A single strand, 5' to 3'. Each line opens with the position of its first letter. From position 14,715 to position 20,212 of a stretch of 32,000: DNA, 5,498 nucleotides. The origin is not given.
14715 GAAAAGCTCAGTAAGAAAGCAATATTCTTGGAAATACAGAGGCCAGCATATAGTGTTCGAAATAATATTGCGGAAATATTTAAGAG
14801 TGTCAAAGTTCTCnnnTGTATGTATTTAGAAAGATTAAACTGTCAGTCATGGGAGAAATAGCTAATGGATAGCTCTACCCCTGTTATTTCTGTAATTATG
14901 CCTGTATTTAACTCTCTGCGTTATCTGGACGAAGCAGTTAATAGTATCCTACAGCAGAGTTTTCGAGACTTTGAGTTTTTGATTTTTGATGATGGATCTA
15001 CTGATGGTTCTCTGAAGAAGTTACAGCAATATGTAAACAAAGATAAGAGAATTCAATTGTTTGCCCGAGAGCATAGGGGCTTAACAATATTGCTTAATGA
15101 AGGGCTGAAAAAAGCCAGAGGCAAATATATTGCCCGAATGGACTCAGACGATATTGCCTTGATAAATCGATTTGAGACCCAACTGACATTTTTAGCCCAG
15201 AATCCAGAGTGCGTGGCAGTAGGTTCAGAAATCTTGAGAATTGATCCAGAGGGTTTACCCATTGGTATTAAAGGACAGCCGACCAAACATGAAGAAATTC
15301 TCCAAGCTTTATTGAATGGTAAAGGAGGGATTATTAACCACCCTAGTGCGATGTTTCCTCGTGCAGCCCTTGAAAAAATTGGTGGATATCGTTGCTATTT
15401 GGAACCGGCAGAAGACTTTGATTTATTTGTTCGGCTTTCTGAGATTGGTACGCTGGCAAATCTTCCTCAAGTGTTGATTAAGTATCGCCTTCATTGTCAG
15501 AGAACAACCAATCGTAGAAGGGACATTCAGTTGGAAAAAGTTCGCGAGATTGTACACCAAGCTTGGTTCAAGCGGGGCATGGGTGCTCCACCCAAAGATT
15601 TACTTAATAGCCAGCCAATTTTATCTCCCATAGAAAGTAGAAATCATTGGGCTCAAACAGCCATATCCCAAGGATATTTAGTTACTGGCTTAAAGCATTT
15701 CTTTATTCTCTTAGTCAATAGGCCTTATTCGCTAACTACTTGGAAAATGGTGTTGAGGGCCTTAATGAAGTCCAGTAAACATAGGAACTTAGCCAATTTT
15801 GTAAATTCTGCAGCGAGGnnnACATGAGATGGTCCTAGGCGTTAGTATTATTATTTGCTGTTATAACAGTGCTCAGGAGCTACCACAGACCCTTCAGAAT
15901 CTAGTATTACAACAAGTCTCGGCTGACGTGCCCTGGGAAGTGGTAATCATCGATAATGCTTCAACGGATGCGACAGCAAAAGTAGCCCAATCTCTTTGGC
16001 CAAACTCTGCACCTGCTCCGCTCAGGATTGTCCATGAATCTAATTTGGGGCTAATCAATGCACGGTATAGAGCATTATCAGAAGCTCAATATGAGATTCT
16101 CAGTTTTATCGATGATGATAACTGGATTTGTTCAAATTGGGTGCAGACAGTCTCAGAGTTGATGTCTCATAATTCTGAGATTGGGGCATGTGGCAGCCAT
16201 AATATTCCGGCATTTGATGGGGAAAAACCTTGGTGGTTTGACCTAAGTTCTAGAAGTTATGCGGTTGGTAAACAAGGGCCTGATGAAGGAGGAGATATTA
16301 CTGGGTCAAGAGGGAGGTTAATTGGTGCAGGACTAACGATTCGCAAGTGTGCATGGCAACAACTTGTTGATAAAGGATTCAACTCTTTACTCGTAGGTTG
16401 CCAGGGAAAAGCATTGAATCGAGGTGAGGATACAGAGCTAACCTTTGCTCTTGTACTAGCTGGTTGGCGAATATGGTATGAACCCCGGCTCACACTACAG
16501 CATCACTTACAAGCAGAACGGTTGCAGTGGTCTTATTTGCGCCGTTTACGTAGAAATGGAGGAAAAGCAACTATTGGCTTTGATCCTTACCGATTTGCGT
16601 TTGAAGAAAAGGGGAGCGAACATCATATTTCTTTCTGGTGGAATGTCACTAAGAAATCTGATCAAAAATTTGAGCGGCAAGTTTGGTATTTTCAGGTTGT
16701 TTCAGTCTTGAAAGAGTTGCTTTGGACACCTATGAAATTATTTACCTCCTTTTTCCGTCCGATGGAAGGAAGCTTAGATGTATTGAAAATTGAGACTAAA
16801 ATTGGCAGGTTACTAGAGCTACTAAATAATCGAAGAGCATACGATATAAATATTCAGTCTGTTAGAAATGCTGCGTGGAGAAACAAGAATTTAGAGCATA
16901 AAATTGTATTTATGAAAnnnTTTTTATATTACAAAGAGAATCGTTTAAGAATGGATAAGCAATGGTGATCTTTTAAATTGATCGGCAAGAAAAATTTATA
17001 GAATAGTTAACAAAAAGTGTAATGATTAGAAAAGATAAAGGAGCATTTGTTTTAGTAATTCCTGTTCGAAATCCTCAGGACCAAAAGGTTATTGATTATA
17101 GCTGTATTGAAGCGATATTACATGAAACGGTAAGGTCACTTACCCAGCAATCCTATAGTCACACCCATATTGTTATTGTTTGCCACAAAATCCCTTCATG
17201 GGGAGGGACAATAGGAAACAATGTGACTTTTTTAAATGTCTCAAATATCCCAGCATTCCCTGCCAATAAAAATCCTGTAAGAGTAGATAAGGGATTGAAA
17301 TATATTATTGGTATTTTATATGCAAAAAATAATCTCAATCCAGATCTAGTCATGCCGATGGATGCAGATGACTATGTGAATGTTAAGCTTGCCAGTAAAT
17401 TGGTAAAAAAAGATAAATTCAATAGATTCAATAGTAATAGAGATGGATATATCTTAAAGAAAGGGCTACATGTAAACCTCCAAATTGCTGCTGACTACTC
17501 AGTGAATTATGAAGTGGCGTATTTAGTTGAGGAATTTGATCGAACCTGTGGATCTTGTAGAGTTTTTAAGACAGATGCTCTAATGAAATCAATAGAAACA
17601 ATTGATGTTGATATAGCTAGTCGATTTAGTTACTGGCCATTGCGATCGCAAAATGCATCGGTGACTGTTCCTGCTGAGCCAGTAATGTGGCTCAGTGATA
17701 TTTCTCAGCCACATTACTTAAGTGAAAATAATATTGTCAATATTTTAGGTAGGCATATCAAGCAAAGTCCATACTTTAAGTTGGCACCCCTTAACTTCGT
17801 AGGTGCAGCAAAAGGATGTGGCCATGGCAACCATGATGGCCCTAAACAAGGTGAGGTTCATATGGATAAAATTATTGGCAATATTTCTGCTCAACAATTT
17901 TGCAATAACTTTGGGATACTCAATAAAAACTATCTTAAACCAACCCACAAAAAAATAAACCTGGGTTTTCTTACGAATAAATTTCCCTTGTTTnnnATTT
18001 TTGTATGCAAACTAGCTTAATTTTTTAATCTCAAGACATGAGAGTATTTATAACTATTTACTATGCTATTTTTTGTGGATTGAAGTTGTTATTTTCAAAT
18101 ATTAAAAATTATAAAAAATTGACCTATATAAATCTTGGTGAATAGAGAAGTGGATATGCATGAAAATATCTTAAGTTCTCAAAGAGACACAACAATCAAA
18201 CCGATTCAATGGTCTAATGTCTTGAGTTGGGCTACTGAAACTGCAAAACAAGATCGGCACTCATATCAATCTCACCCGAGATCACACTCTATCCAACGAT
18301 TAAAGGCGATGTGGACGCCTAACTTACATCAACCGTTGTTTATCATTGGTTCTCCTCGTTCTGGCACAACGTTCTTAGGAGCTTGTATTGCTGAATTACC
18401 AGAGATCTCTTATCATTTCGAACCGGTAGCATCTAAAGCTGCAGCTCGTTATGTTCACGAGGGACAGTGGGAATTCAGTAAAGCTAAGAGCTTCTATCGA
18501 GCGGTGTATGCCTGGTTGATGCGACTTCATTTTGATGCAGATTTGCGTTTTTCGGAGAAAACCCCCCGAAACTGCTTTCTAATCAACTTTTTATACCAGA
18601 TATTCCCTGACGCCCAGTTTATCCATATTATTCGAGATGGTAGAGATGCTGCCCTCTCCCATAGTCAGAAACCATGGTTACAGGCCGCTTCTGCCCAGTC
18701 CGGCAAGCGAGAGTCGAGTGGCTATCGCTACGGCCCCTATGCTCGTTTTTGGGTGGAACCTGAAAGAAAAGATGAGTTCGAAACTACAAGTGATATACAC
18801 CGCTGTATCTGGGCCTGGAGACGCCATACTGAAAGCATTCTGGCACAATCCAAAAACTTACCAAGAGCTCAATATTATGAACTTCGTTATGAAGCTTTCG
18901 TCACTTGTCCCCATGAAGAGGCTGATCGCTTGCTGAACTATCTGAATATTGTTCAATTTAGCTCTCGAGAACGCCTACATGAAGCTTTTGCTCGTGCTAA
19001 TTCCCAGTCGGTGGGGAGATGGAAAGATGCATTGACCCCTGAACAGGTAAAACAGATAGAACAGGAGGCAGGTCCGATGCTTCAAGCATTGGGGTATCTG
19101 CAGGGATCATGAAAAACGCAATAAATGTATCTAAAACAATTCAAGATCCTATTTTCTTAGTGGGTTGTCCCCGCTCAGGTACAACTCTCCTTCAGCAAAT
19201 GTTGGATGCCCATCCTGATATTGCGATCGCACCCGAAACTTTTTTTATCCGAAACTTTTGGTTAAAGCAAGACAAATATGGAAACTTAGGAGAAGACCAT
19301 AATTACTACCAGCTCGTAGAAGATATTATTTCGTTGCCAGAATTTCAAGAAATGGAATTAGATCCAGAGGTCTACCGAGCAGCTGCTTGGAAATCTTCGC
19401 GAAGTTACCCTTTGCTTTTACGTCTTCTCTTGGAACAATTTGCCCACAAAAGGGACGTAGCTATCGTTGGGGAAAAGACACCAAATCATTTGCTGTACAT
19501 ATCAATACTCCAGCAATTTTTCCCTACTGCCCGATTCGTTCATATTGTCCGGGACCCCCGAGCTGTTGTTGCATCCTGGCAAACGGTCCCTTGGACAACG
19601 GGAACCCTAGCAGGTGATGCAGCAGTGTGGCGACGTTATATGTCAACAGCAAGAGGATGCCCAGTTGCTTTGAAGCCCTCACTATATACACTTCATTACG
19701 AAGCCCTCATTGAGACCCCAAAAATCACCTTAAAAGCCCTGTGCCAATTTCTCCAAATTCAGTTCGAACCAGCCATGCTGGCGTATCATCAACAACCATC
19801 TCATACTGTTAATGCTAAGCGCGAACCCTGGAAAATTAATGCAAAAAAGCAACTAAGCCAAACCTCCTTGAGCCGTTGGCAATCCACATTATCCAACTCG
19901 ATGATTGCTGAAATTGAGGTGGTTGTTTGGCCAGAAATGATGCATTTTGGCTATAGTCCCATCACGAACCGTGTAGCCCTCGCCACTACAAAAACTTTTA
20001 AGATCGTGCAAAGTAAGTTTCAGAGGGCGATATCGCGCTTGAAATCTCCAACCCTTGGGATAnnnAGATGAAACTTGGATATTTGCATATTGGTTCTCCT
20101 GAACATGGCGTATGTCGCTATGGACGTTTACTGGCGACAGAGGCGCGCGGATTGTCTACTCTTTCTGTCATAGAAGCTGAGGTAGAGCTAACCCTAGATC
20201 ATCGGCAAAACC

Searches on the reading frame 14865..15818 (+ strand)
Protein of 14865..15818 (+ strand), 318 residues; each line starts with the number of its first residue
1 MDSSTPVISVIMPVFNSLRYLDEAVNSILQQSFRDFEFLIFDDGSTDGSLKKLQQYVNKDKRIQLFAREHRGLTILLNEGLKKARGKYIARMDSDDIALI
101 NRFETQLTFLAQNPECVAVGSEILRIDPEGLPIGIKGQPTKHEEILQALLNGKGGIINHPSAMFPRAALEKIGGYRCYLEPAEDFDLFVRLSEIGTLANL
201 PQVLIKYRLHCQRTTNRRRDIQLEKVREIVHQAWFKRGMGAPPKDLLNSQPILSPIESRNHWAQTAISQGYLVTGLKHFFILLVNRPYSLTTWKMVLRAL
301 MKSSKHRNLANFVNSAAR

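Call 9: search_protein_families(library=pfam, proteins=[window:14865-15818:+], max_evalue=0.001)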
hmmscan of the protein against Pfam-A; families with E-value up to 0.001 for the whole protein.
window:14865-15818:+ (318 aa): 3 families
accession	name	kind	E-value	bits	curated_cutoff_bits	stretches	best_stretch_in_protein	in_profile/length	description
PF00535.33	Glycos_transf_2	-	4.9e-31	108.4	23.3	1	9-173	1-168/168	Glycosyl transferase family 2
PF10111.15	Glyco_tranf_2_2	-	1.6e-12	48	27.3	1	9-212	1-220/276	Glycosyltransferase like family 2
PF13641.12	Glyco_tranf_2_3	-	2.8e-07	31.2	27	1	7-120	2-120/230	Glycosyltransferase like family 2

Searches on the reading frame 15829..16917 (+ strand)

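Call 9: search_protein_families(library=pfam, proteins=[window:15829-16917:+], max_evalue=0.001)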
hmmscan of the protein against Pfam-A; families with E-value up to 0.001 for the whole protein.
window:15829-16917:+ (363 aa): 3 families
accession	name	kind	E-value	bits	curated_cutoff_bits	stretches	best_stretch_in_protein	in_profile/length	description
PF00535.33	Glycos_transf_2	-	4.8e-23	82.3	23.3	1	6-127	1-118/168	Glycosyl transferase family 2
PF13641.12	Glyco_tranf_2_3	-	5.4e-10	40.1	27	1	5-242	3-226/230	Glycosyltransferase like family 2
PF10111.15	Glyco_tranf_2_2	-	1e-06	28.9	27.3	1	6-109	1-103/276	Glycosyltransferase like family 2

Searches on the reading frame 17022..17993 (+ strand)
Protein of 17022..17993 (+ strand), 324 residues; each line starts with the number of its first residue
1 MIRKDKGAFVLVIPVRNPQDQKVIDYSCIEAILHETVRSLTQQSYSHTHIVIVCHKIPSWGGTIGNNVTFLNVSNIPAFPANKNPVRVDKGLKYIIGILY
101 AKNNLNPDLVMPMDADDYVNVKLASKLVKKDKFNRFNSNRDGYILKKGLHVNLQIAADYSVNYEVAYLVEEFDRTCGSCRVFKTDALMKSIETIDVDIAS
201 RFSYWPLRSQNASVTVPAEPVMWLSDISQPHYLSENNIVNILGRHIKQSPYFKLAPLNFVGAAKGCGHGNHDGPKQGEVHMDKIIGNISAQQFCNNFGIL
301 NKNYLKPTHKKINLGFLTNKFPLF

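Call 9: search_protein_families(library=pfam, proteins=[window:17022-17993:+], max_evalue=0.001)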
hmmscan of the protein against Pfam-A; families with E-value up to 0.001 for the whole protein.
window:17022-17993:+ (324 aa): 0 families

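Call 49: search_protein_families(library=pfam, proteins=[window:17022-17993:+], max_evalue=0.1)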
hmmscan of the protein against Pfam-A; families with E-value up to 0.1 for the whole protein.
window:17022-17993:+ (324 aa): 1 family
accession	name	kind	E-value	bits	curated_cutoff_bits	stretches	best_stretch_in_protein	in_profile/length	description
PF00535.33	Glycos_transf_2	-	0.0066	16.8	23.3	0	97-135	73-107/168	Glycosyl transferase family 2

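Call 71: search_protein_families(library=ncbifam, proteins=[window:17022-17993:+], max_evalue=0.001)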
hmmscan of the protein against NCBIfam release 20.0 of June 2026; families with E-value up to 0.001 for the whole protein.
window:17022-17993:+ (324 aa): 0 families

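Call 90: search_solved_structures(query=window:17022-17993:+, max_evalue=1)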
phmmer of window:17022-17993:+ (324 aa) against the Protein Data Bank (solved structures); distinct sequences matched with E-value up to 1: 0.

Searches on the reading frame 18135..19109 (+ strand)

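Call 9: search_protein_families(library=pfam, proteins=[window:18135-19109:+], max_evalue=0.001)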
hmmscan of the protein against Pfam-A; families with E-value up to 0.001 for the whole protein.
window:18135-19109:+ (325 aa): 2 families
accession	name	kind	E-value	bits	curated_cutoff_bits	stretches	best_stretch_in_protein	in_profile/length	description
PF13469.12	Sulfotransfer_3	-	2.6e-25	90.4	27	1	67-272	1-212/216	Sulfotransferase family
PF00685.33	Sulfotransfer_1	-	1.5e-09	38.1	22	1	67-273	3-182/255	Sulfotransferase domain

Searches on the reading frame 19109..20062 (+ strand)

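Call 9: search_protein_families(library=pfam, proteins=[window:19109-20062:+], max_evalue=0.001)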
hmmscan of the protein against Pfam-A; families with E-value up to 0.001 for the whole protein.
window:19109-20062:+ (318 aa): 2 families
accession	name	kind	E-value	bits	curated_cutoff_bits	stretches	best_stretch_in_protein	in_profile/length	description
PF13469.12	Sulfotransfer_3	-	4.9e-38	132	27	1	14-221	1-216/216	Sulfotransferase family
PF00685.33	Sulfotransfer_1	-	8.8e-15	55.2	22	1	13-277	2-251/255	Sulfotransferase domain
